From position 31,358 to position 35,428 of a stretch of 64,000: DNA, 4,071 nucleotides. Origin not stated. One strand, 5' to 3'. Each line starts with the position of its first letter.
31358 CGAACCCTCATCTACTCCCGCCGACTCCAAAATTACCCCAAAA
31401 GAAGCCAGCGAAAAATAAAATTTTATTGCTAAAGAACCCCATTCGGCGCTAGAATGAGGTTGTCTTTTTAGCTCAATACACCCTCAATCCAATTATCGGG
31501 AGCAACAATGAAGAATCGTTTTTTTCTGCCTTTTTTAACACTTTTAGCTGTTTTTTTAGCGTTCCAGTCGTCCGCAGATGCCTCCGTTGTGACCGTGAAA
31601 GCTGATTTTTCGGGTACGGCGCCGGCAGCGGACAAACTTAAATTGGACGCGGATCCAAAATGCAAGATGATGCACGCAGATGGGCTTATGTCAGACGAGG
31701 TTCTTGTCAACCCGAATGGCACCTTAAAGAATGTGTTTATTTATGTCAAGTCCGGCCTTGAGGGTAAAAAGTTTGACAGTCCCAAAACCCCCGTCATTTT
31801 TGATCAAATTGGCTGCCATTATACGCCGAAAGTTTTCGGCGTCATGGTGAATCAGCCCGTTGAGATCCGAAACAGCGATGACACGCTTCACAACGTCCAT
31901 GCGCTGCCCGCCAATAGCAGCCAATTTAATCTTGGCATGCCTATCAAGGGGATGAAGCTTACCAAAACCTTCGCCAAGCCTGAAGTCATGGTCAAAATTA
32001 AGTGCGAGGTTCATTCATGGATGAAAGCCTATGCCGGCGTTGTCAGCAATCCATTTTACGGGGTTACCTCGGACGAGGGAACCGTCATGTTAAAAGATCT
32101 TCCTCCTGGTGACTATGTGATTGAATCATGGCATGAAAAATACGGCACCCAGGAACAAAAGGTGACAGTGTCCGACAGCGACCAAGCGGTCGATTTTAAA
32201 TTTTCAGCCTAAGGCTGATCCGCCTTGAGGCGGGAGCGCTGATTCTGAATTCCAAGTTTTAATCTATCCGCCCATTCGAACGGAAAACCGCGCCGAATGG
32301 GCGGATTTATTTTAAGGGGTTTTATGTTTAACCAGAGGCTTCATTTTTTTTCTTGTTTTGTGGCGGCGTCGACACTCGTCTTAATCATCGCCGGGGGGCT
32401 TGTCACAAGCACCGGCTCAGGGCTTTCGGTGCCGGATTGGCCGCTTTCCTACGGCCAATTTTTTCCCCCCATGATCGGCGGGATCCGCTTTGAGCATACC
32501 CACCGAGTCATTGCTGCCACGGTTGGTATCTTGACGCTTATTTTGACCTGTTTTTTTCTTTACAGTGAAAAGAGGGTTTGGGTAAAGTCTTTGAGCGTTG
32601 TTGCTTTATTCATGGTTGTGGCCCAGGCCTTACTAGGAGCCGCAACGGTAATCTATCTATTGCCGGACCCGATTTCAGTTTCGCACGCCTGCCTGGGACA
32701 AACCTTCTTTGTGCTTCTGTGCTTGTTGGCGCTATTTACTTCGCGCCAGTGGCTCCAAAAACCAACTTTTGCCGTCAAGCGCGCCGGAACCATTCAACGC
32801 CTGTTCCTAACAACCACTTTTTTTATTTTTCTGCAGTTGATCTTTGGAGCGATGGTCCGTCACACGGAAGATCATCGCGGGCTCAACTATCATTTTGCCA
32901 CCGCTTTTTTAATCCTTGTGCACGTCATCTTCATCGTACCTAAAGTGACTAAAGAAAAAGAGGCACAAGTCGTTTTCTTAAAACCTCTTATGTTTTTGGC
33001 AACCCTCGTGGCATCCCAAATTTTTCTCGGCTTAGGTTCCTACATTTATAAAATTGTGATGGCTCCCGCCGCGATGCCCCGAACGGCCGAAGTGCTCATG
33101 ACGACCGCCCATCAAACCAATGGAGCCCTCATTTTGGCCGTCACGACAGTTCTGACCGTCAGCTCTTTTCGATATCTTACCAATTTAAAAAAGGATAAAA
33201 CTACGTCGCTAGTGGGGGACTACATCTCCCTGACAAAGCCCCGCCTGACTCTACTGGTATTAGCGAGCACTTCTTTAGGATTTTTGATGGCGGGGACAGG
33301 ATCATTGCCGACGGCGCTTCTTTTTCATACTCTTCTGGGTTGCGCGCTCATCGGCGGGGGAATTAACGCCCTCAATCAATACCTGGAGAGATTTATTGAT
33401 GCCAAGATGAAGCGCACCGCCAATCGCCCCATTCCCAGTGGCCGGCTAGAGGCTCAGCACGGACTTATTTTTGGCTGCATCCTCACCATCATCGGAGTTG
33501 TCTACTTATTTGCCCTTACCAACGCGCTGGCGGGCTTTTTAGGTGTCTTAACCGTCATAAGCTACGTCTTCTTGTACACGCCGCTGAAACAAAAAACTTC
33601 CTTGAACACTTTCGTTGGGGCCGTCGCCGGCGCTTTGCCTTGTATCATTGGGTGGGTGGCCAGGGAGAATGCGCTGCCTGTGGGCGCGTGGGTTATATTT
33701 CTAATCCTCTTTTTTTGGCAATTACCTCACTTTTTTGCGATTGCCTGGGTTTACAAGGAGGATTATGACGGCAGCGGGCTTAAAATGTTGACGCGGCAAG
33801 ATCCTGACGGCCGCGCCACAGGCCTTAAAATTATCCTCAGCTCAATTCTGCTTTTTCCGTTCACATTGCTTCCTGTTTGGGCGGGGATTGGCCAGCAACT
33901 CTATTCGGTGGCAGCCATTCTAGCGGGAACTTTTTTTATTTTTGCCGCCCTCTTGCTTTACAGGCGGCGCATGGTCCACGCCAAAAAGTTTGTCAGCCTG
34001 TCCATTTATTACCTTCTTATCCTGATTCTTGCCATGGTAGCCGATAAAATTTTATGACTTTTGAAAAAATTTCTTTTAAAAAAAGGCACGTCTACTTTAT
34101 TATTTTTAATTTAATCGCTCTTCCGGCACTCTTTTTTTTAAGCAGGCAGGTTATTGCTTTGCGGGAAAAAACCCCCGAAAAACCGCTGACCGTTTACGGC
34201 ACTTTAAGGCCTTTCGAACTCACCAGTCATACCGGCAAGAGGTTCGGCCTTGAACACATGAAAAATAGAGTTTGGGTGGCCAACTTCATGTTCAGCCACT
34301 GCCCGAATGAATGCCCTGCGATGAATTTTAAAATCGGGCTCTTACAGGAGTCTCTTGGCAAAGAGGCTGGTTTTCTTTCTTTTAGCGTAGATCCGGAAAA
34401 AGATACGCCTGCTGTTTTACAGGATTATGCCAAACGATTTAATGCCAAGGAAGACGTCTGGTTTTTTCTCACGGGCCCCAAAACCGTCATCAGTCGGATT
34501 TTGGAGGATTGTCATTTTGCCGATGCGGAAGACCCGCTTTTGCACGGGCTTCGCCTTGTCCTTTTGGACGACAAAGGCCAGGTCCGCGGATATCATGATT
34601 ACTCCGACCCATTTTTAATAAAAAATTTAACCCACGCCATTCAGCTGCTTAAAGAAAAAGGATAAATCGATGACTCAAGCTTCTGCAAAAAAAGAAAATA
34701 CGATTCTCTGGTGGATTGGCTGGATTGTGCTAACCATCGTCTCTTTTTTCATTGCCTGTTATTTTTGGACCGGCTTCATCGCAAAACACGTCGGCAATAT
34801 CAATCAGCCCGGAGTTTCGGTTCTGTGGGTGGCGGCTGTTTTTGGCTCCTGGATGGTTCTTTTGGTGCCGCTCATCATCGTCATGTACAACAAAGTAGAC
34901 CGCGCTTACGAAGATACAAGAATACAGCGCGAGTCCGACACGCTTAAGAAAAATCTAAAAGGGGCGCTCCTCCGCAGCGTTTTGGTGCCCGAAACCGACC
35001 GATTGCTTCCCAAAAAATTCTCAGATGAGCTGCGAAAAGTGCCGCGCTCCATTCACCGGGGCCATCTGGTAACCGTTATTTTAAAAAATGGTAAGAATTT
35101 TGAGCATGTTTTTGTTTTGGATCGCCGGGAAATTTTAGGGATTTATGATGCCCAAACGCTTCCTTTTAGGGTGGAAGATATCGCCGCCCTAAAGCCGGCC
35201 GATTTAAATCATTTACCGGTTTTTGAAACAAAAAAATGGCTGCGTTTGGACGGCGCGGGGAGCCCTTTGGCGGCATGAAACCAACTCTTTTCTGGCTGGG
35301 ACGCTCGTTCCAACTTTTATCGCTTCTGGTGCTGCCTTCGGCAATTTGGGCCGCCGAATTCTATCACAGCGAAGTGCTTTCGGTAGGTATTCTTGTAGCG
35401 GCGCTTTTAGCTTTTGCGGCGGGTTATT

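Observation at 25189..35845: Unusual respiratory locus: Rieske / cytochrome b / subunit IV / octaheme cytochrome c with copper and heme A/O maturation genes but no oxidase subunits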

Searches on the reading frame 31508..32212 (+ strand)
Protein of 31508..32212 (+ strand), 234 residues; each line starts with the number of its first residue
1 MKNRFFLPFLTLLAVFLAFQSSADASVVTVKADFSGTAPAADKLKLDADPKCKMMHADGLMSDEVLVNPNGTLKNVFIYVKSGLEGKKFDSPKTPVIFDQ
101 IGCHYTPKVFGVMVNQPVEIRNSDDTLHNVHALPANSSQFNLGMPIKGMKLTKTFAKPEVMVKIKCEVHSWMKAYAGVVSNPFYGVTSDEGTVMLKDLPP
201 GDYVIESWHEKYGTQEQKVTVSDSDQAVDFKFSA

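Call 3: search_protein_families(library=pfam, proteins=[window:31508-32212:+], max_evalue=0.01)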
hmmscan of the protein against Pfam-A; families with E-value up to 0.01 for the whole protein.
window:31508-32212:+ (234 aa): 1 family
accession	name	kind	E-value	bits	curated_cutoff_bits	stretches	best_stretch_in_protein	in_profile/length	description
PF13620.12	CarboxypepD_reg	-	0.00019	22.2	32.3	1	186-230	33-79/82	Carboxypeptidase regulatory-like domain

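Call 36: search_protein_families(library=ncbifam, proteins=[window:31508-32212:+], max_evalue=0.01)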
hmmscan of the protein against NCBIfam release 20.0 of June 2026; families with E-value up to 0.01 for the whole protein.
window:31508-32212:+ (234 aa): 0 families

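Call 37: search_solved_structures(query=window:31508-32212:+, max_evalue=10, show_alignments=2)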
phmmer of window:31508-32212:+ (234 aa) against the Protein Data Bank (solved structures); distinct sequences matched with E-value up to 10: 1.
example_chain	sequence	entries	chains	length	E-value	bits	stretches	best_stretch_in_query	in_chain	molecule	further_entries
5ol0_A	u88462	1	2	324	1.2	11.9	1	133-194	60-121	Putative silent information regulator 2,Putative silent information regulator 2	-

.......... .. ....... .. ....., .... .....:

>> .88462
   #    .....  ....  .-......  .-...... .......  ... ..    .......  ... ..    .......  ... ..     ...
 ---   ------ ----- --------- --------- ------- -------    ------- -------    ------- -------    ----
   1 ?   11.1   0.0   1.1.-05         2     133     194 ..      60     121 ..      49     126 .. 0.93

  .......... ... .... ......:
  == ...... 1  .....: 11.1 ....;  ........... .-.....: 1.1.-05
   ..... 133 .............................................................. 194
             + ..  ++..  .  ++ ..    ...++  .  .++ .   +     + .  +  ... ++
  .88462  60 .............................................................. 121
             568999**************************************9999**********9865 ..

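Call 39: find_homologous_proteins(query=window:31508-32212:+, max_evalue=0.001)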
Query window:31508-32212:+ (234 aa): 1463 proteins with E <= 0.001 among 1752 candidates; the best 120 are listed.
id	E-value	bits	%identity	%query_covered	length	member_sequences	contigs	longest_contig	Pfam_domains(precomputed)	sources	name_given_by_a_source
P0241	2.4e-154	529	100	100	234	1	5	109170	-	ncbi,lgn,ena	-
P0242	3.2e-130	450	83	100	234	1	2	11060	PF13620.13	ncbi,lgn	-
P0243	1.5e-119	416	77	100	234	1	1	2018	PF13620.13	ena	-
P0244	3.8e-116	404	74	100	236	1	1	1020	PF13620.13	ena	-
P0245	3.9e-112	391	72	100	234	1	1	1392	PF13620.13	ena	-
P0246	4.2e-112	391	72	100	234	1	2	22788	PF13620.13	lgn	-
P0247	2.0e-111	389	71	100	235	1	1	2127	PF13620.13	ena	-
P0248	6.8e-111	387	70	100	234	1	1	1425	PF13620.13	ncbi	-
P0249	5.9e-110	384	70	100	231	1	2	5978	PF13620.13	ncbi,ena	-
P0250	9.4e-110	384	71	100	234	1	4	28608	PF14686.13,PF13620.13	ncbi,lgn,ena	-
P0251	1.1e-108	380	71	100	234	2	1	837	PF13620.13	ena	-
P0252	1.2e-107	377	69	97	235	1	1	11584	PF13715.13,PF13620.13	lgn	-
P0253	3.7e-107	375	70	100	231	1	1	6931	PF13620.13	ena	-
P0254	3.8e-107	375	69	100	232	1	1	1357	PF13620.13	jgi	jgi:plastocyanin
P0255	3.4e-106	372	67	100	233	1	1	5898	PF13620.13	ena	-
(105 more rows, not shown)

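Call 49: predict_structure(alignment_id=A2)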
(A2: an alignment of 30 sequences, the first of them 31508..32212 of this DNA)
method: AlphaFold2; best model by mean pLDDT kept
length: 234 residues; sequences in the alignment: 30
mean_pLDDT: 87.1   pTM: 0.82
mean pLDDT of the five models: 87.1, 84.0, 83.5, 81.6, 81.0
residues with pLDDT >= 90: 129; 70-90: 78; 50-70: 23; < 50: 4
segments of 3 or more residues with pLDDT < 50: none
pLDDT, mean of each block of 10 residues (from residue 1): 61 68 73 90 85 88 90 97 94 94 90 95 74 83 72 91 89 93 96 94 96 96 92 93
secondary structure, 60 per line:
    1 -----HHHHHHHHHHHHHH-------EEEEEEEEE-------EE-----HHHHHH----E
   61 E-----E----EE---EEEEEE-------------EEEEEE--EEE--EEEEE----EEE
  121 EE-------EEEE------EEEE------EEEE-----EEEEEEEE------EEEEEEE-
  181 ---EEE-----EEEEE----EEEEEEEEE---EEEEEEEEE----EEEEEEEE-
elements in order: H6-19 E27-35 H50-55 E77-82 E96-101 E104-106 E109-113 E118-122 E130-133 E140-143 E150-153 E159-166 E173-179 E184-186 E192-196 E201-209 E213-221 E226-233

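Call 52: fold_search(model_id=the predicted structure, library=pdb)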
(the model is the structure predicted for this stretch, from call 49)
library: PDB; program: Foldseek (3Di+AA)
matches with E <= 10: 1143; with E <= 0.001: 41
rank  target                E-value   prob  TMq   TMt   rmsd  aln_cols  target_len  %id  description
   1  6hbe_A                2.3e-06  1.00  0.33  0.19   5.9       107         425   26  Cu-containing nitrite reductase (NirK) from Thermus scotoductus SA-01 (released 2019-01-23)
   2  6hbe_C                2.6e-05  1.00  0.33  0.19   5.8       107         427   27  Cu-containing nitrite reductase (NirK) from Thermus scotoductus SA-01 (released 2019-01-23)
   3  2gb2                  4.5e-05  1.00  0.33  0.69   9.7       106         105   19  The P52G mutant of amicyanin in the Cu(II) state. (released 2006-08-01)
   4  2idq                  6.7e-05  1.00  0.33  0.69   8.4       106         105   18  Structure of M98A mutant of amicyanin, Cu(II) (released 2007-03-13)
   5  1adw_A                1.2e-04  1.00  0.31  0.56   3.1       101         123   18  PSEUDOAZURIN (released 1997-05-15)
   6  2ux6                  1.5e-04  1.00  0.32  0.57   3.1        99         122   18  Pseudoazurin with engineered amicyanin ligand loop, oxidized form, pH 7.5 (released 2007-08-21)
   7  4p5r                  1.9e-04  1.00  0.33  0.70   8.4       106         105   19  Structure of oxidized W45Y mutant of amicyanin (released 2014-04-23)
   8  3ply_A                2.3e-04  1.00  0.33  0.69   2.0        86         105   21  Structure of Oxidized P96G Mutant of Amicyanin (released 2011-02-09)
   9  1sf3                  2.3e-04  1.00  0.33  0.68   8.6       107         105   20  Structure of the reduced form of the P94A mutant of amicyanin (released 2004-07-27)
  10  1id2_A                2.4e-04  1.00  0.33  0.68   8.9       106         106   22  CRYSTAL STRUCTURE OF AMICYANIN FROM PARACOCCUS VERSUTUS (THIOBACILLUS VERSUTUS) (released 2001-04-11)
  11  1sfd_A                2.5e-04  1.00  0.33  0.69   9.0       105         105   19  oxidized form of amicyanin mutant P94F (released 2004-07-27)
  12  3paz                  2.7e-04  1.00  0.32  0.57   3.0       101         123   17  REDUCED NATIVE PSEUDOAZURIN FROM A. FAECALIS (released 1997-08-20)
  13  2qpe_B                3.0e-04  1.00  0.26  0.34  15.1       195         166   13  An unexpected outcome of surface-engineering an integral membrane protein: Improved crystallization of cytochrome ba3  (released 2007-12-11)
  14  6paz                  3.2e-04  1.00  0.32  0.57   3.2       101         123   18  OXIDIZED MUTANT P80I PSEUDOAZURIN FROM A. FAECALIS (released 1997-08-20)
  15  5ysg_C                3.3e-04  1.00  0.31  0.58   3.0        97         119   21  X-ray Crystal Structure of Pseudoazurin Met16Gly Variant, Reduced Form. (released 2018-11-14)
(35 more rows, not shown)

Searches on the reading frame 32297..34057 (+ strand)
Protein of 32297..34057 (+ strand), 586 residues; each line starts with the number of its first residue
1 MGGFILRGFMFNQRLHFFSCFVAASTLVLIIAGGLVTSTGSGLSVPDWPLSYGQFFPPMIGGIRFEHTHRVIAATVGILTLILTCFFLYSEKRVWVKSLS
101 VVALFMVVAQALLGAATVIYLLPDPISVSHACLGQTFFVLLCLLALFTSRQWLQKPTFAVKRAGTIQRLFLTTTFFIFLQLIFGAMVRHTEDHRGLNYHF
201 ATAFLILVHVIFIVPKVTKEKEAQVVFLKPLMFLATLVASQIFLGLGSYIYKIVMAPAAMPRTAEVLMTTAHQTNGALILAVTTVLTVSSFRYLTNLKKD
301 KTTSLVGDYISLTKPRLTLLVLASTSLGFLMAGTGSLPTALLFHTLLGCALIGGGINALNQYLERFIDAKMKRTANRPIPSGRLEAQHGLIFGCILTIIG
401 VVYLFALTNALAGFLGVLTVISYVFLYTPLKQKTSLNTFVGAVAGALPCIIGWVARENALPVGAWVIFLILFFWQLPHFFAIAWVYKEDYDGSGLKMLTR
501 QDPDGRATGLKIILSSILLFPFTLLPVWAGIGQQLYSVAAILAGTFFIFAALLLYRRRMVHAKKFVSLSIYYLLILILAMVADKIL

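Call 3: search_protein_families(library=pfam, proteins=[window:32297-34057:+], max_evalue=0.01)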
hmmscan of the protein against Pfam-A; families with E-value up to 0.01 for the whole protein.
window:32297-34057:+ (586 aa): 2 families
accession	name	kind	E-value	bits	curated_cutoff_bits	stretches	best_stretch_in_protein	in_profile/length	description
PF01040.23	UbiA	-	5.4e-52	177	34.2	1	321-559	1-237/250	UbiA prenyltransferase family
PF02628.20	COX15-CtaA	-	2e-17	63.6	29.9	2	66-192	78-209/322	Cytochrome oxidase assembly protein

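Call 36: search_protein_families(library=ncbifam, proteins=[window:32297-34057:+], max_evalue=0.01)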
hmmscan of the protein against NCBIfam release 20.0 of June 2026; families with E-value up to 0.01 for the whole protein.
window:32297-34057:+ (586 aa): 15 families
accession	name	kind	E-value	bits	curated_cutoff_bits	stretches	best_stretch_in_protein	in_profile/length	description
TIGR01473.1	cyoE_ctaB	equivalog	2.1e-78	263.9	210.3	1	308-583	2-280/281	heme o synthase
NF003349.0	PRK04375.1-2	equivalog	1.2e-69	234.9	246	1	296-585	15-311/318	heme o synthase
NF003348.0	PRK04375.1-1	equivalog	5.5e-51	173.7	285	1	308-584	5-283/292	heme o synthase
TIGR01474.1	ubiA_proteo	equivalog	6.4e-19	68.5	275.45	1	313-583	11-280/282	4-hydroxybenzoate octaprenyltransferase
NF005742.0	PRK07566.1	equivalog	7.3e-11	41.7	313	1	299-461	21-184/315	chlorophyll synthase ChlG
NF009524.0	PRK12886.1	equivalog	3.7e-10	39.6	387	1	307-585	9-285/291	prenyltransferase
NF009523.0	PRK12884.1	equivalog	4.7e-10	39.1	269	1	309-581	7-274/279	prenyltransferase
NF009521.0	PRK12882.1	equivalog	9.3e-10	38.2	296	1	308-446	7-143/280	geranylgeranylglycerol-phosphate geranylgeranyltransferase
NF041585.1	MqnP_Cj_Hp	exception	1.8e-08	34.2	375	1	358-474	58-172/281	menaquinone biosynthesis prenyltransferase MqnP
NF009515.0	PRK12874.1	equivalog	3.8e-08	33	392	1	358-475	65-180/291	4-hydroxybenzoate polyprenyltransferase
NF041586.1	MqnP_DT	exception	4.9e-08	33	430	1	309-563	3-248/277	menaquinone biosynthesis prenyltransferase MqnP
NF045897.1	SCO3242_trans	equivalog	1.6e-06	28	260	1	354-461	46-150/287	SCO3242 family prenyltransferase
NF009514.0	PRK12873.1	equivalog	1.8e-06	27.5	246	1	315-474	22-185/297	4-hydroxybenzoate polyprenyltransferase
NF008977.0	PRK12324.1-2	equivalog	0.00012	21.6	234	1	345-452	42-148/297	decaprenyl-phosphate phosphoribosyltransferase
NF045570.1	HemSynCtaAAlphapr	equivalog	0.00036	19.6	550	1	14-149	226-371/380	heme A synthase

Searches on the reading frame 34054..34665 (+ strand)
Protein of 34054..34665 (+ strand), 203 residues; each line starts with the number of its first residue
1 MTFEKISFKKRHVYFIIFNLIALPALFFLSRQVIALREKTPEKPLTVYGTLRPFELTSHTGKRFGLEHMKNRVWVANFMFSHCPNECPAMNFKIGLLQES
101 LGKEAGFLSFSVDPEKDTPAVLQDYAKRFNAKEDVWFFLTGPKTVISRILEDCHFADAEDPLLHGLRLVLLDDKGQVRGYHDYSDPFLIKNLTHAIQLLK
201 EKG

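Call 3: search_protein_families(library=pfam, proteins=[window:34054-34665:+], max_evalue=0.01)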
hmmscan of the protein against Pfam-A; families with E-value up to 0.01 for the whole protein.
window:34054-34665:+ (203 aa): 1 family
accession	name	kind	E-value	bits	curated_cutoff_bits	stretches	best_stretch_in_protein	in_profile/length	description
PF02630.20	SCO1-SenC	-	1.1e-20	74.4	22.8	1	52-156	2-106/134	SCO1/SenC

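Call 36: search_protein_families(library=ncbifam, proteins=[window:34054-34665:+], max_evalue=0.01)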
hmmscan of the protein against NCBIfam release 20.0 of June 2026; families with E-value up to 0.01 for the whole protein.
window:34054-34665:+ (203 aa): 0 families

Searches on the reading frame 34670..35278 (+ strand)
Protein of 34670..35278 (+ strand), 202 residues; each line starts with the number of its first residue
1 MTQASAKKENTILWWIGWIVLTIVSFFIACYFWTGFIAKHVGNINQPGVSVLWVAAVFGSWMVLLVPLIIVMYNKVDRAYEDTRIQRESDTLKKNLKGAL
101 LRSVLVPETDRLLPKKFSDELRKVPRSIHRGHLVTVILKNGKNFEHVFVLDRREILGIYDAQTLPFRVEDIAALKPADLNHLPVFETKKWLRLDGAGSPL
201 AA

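Call 3: search_protein_families(library=pfam, proteins=[window:34670-35278:+], max_evalue=0.01)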
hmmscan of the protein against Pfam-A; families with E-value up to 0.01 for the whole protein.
window:34670-35278:+ (202 aa): 0 families

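Call 36: search_protein_families(library=ncbifam, proteins=[window:34670-35278:+], max_evalue=0.01)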
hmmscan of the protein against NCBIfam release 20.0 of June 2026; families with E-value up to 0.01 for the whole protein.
window:34670-35278:+ (202 aa): 1 family
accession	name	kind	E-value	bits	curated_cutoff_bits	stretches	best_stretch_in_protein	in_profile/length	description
NF002322.0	PRK01265.1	equivalog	0.0034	16.9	275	1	10-112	156-256/325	zinc metalloprotease HtpX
